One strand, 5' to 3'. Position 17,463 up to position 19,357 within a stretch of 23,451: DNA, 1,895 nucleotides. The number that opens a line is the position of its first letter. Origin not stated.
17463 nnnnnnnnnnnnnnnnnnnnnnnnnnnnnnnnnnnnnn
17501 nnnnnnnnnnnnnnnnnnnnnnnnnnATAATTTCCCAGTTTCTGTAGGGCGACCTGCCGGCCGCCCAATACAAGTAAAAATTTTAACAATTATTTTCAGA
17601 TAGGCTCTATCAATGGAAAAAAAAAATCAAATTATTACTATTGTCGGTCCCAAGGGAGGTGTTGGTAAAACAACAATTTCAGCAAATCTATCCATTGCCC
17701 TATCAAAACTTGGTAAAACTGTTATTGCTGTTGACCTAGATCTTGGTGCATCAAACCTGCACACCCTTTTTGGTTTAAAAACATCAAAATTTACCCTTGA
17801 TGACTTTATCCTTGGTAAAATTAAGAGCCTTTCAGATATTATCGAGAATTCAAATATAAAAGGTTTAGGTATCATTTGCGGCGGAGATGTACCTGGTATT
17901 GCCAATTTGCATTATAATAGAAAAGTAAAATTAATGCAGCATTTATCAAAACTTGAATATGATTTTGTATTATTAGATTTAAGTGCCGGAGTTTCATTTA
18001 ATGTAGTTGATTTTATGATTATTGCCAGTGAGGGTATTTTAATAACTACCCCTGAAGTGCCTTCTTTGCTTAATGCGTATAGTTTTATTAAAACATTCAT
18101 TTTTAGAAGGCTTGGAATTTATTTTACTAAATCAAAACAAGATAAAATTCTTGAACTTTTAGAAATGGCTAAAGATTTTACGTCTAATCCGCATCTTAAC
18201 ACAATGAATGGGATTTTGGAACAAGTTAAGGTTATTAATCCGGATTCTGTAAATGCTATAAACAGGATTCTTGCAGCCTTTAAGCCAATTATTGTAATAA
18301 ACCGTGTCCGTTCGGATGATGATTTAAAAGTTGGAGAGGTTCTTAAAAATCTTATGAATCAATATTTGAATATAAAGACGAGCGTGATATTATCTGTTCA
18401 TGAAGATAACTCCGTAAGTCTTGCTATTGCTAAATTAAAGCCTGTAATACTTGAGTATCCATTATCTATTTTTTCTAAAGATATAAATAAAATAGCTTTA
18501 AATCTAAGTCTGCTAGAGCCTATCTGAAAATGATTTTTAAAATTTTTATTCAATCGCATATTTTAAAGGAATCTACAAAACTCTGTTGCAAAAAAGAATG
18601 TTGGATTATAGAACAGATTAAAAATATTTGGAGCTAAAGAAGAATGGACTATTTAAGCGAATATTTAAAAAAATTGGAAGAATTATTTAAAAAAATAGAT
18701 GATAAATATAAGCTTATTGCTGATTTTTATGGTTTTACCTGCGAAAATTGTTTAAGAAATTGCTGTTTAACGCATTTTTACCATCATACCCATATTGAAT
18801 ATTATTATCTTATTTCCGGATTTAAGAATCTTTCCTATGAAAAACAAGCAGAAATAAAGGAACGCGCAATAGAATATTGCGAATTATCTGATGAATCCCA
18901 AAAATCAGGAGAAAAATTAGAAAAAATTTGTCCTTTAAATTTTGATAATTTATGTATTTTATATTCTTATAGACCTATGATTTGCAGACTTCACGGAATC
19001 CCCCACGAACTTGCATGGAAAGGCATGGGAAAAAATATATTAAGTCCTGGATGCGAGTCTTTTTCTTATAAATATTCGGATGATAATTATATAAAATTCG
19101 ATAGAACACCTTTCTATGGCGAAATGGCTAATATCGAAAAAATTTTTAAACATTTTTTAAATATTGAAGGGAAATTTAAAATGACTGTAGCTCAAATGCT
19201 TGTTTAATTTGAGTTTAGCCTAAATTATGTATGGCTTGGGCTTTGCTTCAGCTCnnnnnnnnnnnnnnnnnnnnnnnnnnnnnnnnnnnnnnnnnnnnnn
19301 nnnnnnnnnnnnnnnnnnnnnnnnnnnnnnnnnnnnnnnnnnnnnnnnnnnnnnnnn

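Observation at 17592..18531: Perfect 18-bp inverted repeat that exactly brackets a single MinD/ParA-like ATPase gene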

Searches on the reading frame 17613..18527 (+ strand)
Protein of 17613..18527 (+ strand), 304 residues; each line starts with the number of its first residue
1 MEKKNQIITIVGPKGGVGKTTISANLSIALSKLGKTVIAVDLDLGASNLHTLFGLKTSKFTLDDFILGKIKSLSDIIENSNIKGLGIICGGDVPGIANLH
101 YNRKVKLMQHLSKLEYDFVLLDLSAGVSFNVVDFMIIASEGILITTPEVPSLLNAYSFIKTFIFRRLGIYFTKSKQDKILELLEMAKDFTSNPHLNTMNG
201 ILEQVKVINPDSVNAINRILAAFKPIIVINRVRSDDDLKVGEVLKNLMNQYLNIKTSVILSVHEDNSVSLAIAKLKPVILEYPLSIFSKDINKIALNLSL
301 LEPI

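Call 6: search_protein_families(library=pfam, proteins=[window:17613-18527:+])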
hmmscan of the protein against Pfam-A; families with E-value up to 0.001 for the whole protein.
window:17613-18527:+ (304 aa): 8 families
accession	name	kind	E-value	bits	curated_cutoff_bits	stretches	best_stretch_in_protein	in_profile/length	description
PF01656.29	CbiA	-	3.5e-18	66.2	25.4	1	8-278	1-125/125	CobQ/CobB/MinD/ParA nucleotide binding domain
PF13614.12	AAA_31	-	7.1e-15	55.8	27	1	6-148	2-150/177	AAA domain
PF10609.15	ParA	-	8.9e-11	42.1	27.1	1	5-64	3-62/246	NUBPL iron-transfer P-loop NTPase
PF06564.18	CBP_BcsQ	-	1.2e-09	38.5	21.3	1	6-51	2-45/234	Cellulose biosynthesis protein BcsQ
PF02374.21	ArsA_ATPase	-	6.5e-08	32.6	24.3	1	9-58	4-52/305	Anion-transporting ATPase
PF00142.24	Fer4_NifH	-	8e-06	26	25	1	8-127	3-127/271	4Fe-4S iron sulfur cluster binding proteins, NifH/frxC family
PF09140.17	MipZ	-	9.5e-06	25.5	20.7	1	7-58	2-53/262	ATPase MipZ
PF20720.3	nSTAND3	-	0.00055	20.1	27.2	0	3-66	15-75/155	Novel STAND NTPase 3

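Call 9: find_homologous_proteins(query=window:17613-18527:+)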
Query window:17613-18527:+ (304 aa): 1496 proteins with E <= 0.001 among 5809 candidates; the best 120 are listed.
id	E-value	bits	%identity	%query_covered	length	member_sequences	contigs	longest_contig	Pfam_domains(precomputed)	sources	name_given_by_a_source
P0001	3.5e-168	576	91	97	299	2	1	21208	PF00142.25,PF10609.16,PF01656.30,PF13614.13,PF09140.18,PF06564.19,PF02374.22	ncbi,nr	ncbi:MAG: AAA family ATPase [Desulfobacterales bacterium]|nr:AAA family ATPase [Desulfobacterales ba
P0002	2.1e-115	403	63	95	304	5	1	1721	PF00142.25,PF10609.16,PF01656.30,PF13614.13,PF09140.18,PF06564.19,PF02374.22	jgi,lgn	jgi:flagellar biosynthesis protein FlhG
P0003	5.4e-115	402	64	97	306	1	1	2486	PF00142.25,PF10609.16,PF01656.30,PF13614.13,PF09140.18,PF06564.19,PF02374.22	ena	-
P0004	5.8e-115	402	64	97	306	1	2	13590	PF00142.25,PF10609.16,PF01656.30,PF13614.13,PF09140.18,PF06564.19,PF02374.22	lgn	-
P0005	6.5e-115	401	64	97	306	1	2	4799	PF00142.25,PF10609.16,PF01656.30,PF13614.13,PF09140.18,PF06564.19,PF02374.22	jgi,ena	-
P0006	6.5e-115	401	64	97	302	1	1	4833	PF00142.25,PF10609.16,PF01656.30,PF13614.13,PF09140.18,PF06564.19,PF02374.22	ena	-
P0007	6.8e-115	401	64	97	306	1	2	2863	PF00142.25,PF10609.16,PF01656.30,PF13614.13,PF09140.18,PF06564.19,PF02374.22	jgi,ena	-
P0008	7.9e-115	401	65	95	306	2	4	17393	PF00142.25,PF10609.16,PF01656.30,PF13614.13,PF09140.18,PF06564.19,PF02374.22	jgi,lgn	jgi:flagellar biosynthesis protein FlhG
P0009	7.9e-115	401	63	95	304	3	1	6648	PF00142.25,PF10609.16,PF01656.30,PF13614.13,PF09140.18,PF06564.19,PF02374.22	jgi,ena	jgi:flagellar biosynthesis protein FlhG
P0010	1.0e-114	401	64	97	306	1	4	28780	PF00142.25,PF10609.16,PF01656.30,PF13614.13,PF09140.18,PF06564.19,PF02374.22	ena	-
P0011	1.3e-114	400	64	97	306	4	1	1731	PF00142.25,PF10609.16,PF01656.30,PF13614.13,PF09140.18,PF06564.19,PF02374.22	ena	-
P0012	1.8e-114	400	65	98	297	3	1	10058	PF00142.25,PF10609.16,PF01656.30,PF13614.13,PF09140.18,PF06564.19,PF02374.22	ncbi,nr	ncbi:MAG: AAA family ATPase [Desulfobacterales bacterium]|nr:AAA family ATPase [Desulfobacterales ba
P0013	1.9e-114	400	64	97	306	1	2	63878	PF00142.25,PF10609.16,PF01656.30,PF13614.13,PF09140.18,PF06564.19,PF02374.22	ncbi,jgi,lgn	jgi:flagellar biosynthesis protein FlhG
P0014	1.9e-114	400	62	97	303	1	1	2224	PF00142.25,PF10609.16,PF01656.30,PF13614.13,PF09140.18,PF06564.19,PF02374.22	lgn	-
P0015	2.0e-114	400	64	97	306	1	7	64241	PF00142.25,PF10609.16,PF01656.30,PF13614.13,PF09140.18,PF06564.19,PF02374.22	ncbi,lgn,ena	-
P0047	2.1e-107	377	59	97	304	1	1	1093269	PF00142.25,PF10609.16,PF01656.30,PF13614.13,PF09140.18,PF06564.19,PF02374.22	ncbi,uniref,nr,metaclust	ncbi:putative ATP binding protein homolog to RS-1 DMR_40820 [Desulfamplus magnetovallimortis]|uniref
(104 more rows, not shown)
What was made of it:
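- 17613..18527 (+): MinD/ParA-like P-loop ATPase ORF (304 aa; deviant Walker A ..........). It lies between the two transposon termini. Codons 302-304 plus the stop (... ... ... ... = E-P-I-*) are read from the right terminal repeat. Call 9 (homologs).
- On Bona fide MinD: The protein is a MinD/ParA-like orphan family, and some sources label it FlhG (call 9).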

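Call 10: find_encoding_contigs(protein=P0001, flank=6000, max_places=3)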
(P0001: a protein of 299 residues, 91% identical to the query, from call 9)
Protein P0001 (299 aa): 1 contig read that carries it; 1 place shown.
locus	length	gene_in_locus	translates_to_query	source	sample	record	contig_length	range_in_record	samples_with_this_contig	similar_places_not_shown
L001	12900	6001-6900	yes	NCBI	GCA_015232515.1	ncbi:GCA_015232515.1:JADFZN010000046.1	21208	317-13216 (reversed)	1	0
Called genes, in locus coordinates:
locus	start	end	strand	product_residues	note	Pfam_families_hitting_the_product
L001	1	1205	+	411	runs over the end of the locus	PF00072:Response_reg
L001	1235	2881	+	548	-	PF00072:Response_reg, PF20161:VpsR (faint), PF23198:PDE8A_N (faint), PF00072:Response_reg, PF00512:HisKA, PF02518:HATPase_c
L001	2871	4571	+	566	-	PF00072:Response_reg, PF07228:SpoIIE, PF13581:HATPase_c_2 (weak)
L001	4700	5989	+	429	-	PF05621:TniB (faint), PF00004:AAA, PF17871:AAA_lid_9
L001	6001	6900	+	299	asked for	PF00142:Fer4_NifH (weak), PF01656:CbiA, PF02374:ArsA_ATPase, PF06564:CBP_BcsQ (weak), PF09140:MipZ (weak), PF10609:ParA, PF13614:AAA_31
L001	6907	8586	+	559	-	PF00072:Response_reg, PF07228:SpoIIE, PF13581:HATPase_c_2 (weak), PF02518:HATPase_c (weak)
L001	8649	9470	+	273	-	PF12787:EcsC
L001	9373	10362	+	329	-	PF01712:dNK (faint)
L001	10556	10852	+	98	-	PF01569:PAP2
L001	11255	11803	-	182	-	PF00239:Resolvase, PF02796:HTH_7 (weak), PF13384:HTH_23 (faint)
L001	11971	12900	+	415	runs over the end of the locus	PF13700:DUF4158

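Call 11: find_encoding_contigs(protein=window:17613-18527:+, flank=10000, max_places=3)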
Protein window:17613-18527:+ (304 aa): no gene with exactly this product is on record in the collection.

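Call 17: find_encoding_contigs(protein=P0013, flank=6000, max_places=2)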
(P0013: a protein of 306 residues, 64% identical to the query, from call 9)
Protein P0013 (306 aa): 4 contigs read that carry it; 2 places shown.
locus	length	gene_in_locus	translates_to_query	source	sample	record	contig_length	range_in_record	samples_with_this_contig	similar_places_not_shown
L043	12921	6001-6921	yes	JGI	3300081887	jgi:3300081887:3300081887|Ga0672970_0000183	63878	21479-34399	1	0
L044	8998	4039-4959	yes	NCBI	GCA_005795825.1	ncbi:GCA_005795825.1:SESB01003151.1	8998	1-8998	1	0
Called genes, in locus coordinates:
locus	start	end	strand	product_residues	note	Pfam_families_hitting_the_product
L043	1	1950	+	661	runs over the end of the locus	PF12717:Cnd1 (faint), PF25786:HEAT_GCN1_C (faint), PF02985:HEAT (faint), PF13646:HEAT_2 (weak), PF00514:Arm (faint), PF03130:HEAT_PBS (faint), PF13646:HEAT_2 (weak), PF13646:HEAT_2, +1 more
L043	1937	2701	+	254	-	-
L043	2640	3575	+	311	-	-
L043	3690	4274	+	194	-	-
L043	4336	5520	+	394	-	PF25216:Volactin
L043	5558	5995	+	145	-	-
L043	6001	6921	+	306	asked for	PF00142:Fer4_NifH (weak), PF02374:ArsA_ATPase, PF06564:CBP_BcsQ (weak), PF09140:MipZ (weak), PF10609:ParA, PF13614:AAA_31, PF01656:CbiA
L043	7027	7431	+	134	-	PF04892:VanZ-LLP1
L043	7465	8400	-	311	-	PF02899:Phage_int_SAM_1, PF00589:Phage_integrase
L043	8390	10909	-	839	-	PF00343:Phosphorylase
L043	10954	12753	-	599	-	PF00012:HSP70, PF06723:MreB_Mbl (weak)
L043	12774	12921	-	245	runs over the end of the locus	PF10816:DUF2760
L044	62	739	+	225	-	-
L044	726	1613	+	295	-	-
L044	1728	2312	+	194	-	-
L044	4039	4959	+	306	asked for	PF00142:Fer4_NifH (weak), PF02374:ArsA_ATPase, PF06564:CBP_BcsQ (weak), PF09140:MipZ (weak), PF10609:ParA, PF13614:AAA_31, PF01656:CbiA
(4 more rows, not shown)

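Call 18: find_encoding_contigs(protein=P0012, flank=6000, max_places=2)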
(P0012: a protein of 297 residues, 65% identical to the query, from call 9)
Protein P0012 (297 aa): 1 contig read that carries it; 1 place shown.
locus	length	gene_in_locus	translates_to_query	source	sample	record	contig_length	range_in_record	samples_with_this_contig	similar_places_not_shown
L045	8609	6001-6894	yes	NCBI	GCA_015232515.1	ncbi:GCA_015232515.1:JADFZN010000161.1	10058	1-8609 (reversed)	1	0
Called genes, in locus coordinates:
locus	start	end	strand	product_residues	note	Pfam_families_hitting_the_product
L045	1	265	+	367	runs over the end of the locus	-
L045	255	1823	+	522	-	PF02985:HEAT (faint), PF03130:HEAT_PBS (faint), PF13646:HEAT_2, PF00514:Arm (faint), PF13513:HEAT_EZ (faint), PF13646:HEAT_2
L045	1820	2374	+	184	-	-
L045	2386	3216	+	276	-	-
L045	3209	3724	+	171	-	-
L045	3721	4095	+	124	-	-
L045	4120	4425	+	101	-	PF01740:STAS, PF13466:STAS_2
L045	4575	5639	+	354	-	PF25216:Volactin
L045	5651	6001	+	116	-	-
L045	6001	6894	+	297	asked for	PF00142:Fer4_NifH (faint), PF01656:CbiA, PF02374:ArsA_ATPase, PF06564:CBP_BcsQ (weak), PF09140:MipZ (weak), PF10609:ParA, PF13614:AAA_31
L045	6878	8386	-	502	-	PF05621:TniB (weak), PF00004:AAA, PF17871:AAA_lid_9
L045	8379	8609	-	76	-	?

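Call 19: find_encoding_contigs(protein=P0047, flank=6000, max_places=2)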
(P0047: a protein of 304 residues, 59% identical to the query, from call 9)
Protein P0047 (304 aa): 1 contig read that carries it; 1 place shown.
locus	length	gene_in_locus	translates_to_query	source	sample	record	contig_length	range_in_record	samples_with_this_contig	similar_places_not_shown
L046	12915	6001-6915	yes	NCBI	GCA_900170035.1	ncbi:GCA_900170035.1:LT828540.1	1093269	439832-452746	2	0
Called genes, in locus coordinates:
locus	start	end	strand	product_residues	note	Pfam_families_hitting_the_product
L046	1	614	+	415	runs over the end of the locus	PF13191:AAA_16 (faint), PF05621:TniB (weak), PF00004:AAA, PF17871:AAA_lid_9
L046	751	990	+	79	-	PF02604:PhdYeFM_antitox (weak)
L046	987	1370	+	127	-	PF01850:PIN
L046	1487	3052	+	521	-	PF09820:AAA-ATPase_like, PF08011:PDDEXK_9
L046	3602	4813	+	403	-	PF25216:Volactin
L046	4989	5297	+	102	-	PF01740:STAS, PF13466:STAS_2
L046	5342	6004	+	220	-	-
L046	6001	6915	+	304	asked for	PF00142:Fer4_NifH (faint), PF01656:CbiA, PF02374:ArsA_ATPase, PF06564:CBP_BcsQ (weak), PF09140:MipZ, PF10609:ParA, PF13614:AAA_31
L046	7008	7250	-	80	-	PF05016:ParE_toxin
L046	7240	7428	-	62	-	-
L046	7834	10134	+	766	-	PF00072:Response_reg, PF07228:SpoIIE, PF13581:HATPase_c_2 (weak)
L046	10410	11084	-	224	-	-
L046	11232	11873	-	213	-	PF12644:DUF3782 (weak)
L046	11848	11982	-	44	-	-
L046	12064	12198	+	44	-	-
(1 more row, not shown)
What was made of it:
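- The gene is out of its usual genomic context (calls 10, 17-19).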

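Call 42: search_protein_families(library=ncbifam, proteins=[window:17613-18527:+], max_evalue=0.001)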
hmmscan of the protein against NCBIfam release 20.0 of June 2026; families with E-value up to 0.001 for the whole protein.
window:17613-18527:+ (304 aa): 28 families (the best 25 are shown)
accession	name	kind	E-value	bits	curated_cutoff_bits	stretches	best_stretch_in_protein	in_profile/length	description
TIGR01969.1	minD_arch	subfamily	2.7e-32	111.9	201.75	1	7-157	2-150/251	cell division ATPase MinD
TIGR01968.1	minD_bact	equivalog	1.2e-24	87.1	212.9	1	6-155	2-151/261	septum site-determining protein MinD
TIGR03371.1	cellulose_yhjQ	equivalog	3.8e-17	62.6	157.85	2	6-58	2-53/246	cellulose biosynthesis protein BcsQ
NF008079.0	PRK10818.1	equivalog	1.9e-15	56.9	508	1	6-155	3-153/270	septum site-determining protein MinD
TIGR01007.1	eps_fam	subfamily_domain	6.1e-15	55.3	108.05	1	4-139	16-149/204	polysaccharide biosynthesis tyrosine autokinase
TIGR03029.1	EpsG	equivalog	9.1e-13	48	313.8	1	3-140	101-235/274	chain length determinant protein tyrosine kinase EpsG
NF047398.1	AAA_KGGVGR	domain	1.2e-12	48.6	90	1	6-67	3-66/190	KGGVGR-motif variant AAA ATPase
NF008568.0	PRK11519.1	equivalog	3.5e-12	45.3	1068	1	1-137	522-655/720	tyrosine-protein kinase Wzc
TIGR03453.1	partition_RepA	equivalog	2.6e-11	43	348.45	1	3-94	102-207/387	plasmid partitioning protein RepA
NF007350.0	PRK09841.1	equivalog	2.3e-10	39.2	1248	1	1-124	527-649/726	tyrosine-protein kinase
TIGR03018.1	pepcterm_TyrKin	hypoth_equivalog_domain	3.2e-10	39.7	230.65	1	3-92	33-122/207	XrtA-associated tyrosine autokinase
NF041546.1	ParA_partition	equivalog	5.4e-10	39.1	180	1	7-48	1-42/203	ParA family partition ATPase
TIGR01005.1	eps_transp_fam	subfamily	6.1e-10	37.9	411.7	1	4-144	545-682/754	exopolysaccharide transport protein family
NF041136.1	MrpORP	equivalog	4.9e-09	35.9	450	1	5-64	5-64/365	iron-sulfur cluster carrier protein MrpORP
NF040564.1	SCO2523_fam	equivalog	1e-07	31.5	200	1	12-131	7-145/305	SCO2523 family variant P-loop protein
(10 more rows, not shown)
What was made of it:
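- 17613..18527 (+): Call 42 (below the NCBIfam MinD cut-offs).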

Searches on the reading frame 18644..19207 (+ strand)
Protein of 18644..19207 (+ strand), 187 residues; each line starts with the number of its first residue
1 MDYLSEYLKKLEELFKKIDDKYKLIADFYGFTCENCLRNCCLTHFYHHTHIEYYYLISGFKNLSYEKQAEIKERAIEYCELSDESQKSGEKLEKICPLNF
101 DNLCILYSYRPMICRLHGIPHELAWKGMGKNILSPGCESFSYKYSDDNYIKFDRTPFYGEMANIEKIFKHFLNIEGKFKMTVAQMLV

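Call 6: search_protein_families(library=pfam, proteins=[window:18644-19207:+])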
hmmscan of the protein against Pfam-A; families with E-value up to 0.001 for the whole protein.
window:18644-19207:+ (187 aa): 0 families

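Call 22: list_cluster_members(proteins=[P0001, window:17613-18527:+, window:18644-19207:+])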
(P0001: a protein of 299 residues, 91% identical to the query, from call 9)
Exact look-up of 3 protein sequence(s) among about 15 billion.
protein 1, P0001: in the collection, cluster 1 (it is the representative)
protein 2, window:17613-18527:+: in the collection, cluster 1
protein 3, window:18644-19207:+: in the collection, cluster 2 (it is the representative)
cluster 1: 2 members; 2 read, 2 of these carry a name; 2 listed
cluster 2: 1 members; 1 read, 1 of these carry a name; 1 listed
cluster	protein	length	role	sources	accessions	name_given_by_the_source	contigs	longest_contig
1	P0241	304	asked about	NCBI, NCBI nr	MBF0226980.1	MAG: AAA family ATPase [Desulfobacterales bacterium] | AAA family ATPase [Desulfobacterales bacterium]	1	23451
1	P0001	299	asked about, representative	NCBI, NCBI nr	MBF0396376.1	MAG: AAA family ATPase [Desulfobacterales bacterium] | AAA family ATPase [Desulfobacterales bacterium]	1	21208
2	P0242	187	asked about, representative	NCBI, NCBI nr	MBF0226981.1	MAG: hypothetical protein HQK76_16175 [Desulfobacterales bacterium] | hypothetical protein [Desulfobacterales bacterium]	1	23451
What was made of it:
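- Tried and rejected: The 187-aa neighbour is a singleton cluster (call 22).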

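Call 30: search_protein_families(library=pfam, proteins=[window:18644-19207:+], max_evalue=0.01)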
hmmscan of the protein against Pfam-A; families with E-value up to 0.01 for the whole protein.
window:18644-19207:+ (187 aa): 0 families

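Call 42: search_protein_families(library=ncbifam, proteins=[window:18644-19207:+], max_evalue=0.001)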
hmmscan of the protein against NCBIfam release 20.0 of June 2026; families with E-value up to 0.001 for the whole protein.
window:18644-19207:+ (187 aa): 0 families
